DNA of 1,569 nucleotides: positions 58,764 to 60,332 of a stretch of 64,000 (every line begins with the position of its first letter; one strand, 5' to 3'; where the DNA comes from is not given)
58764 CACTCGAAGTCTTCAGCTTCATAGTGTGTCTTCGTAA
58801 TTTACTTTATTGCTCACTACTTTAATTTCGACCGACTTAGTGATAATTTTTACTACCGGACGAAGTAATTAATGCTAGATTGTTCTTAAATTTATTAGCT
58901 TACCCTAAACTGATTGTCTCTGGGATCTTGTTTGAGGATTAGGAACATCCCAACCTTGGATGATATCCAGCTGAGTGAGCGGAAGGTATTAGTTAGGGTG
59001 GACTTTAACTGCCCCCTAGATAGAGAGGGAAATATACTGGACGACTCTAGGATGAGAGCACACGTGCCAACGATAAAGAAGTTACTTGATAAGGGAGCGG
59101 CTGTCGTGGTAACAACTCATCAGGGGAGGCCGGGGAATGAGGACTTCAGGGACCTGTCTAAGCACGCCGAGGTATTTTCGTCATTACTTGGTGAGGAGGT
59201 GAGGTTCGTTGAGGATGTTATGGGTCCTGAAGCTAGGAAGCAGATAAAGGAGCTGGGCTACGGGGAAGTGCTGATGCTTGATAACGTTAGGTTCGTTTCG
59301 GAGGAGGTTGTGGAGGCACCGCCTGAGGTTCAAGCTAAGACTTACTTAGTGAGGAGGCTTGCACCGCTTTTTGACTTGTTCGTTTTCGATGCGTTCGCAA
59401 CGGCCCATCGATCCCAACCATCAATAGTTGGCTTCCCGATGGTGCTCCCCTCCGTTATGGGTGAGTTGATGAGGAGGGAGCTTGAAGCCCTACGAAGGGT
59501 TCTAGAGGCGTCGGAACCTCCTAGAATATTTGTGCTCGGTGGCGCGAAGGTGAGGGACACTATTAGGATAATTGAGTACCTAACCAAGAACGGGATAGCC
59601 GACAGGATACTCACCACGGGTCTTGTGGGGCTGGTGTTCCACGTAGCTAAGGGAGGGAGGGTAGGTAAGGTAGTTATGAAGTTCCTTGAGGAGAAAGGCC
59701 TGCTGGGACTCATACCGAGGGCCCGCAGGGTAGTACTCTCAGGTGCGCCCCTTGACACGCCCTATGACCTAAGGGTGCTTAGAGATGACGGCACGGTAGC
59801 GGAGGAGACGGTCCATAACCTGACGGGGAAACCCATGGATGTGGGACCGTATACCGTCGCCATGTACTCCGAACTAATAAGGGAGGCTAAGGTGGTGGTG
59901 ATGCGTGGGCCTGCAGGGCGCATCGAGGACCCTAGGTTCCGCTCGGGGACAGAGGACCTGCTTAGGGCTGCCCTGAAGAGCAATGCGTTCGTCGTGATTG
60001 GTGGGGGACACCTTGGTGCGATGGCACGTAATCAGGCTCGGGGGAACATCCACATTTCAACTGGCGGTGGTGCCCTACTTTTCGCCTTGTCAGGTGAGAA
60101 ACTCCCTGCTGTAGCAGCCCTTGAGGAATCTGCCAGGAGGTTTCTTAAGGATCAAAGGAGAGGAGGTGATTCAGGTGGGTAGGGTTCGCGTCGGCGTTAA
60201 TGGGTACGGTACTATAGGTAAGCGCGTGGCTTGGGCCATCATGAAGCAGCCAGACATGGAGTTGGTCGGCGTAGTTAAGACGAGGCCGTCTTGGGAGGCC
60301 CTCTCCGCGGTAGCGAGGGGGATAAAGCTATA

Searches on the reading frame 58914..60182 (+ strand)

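Call 38: search_protein_families(library=pfam, proteins=[window:58914-60182:+], max_evalue=0.001)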
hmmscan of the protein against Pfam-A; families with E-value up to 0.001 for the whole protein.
window:58914-60182:+ (422 aa): 1 family
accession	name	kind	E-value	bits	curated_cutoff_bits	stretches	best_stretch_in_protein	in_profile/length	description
PF00162.24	PGK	-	3e-107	359.3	27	1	15-395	1-379/379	Phosphoglycerate kinase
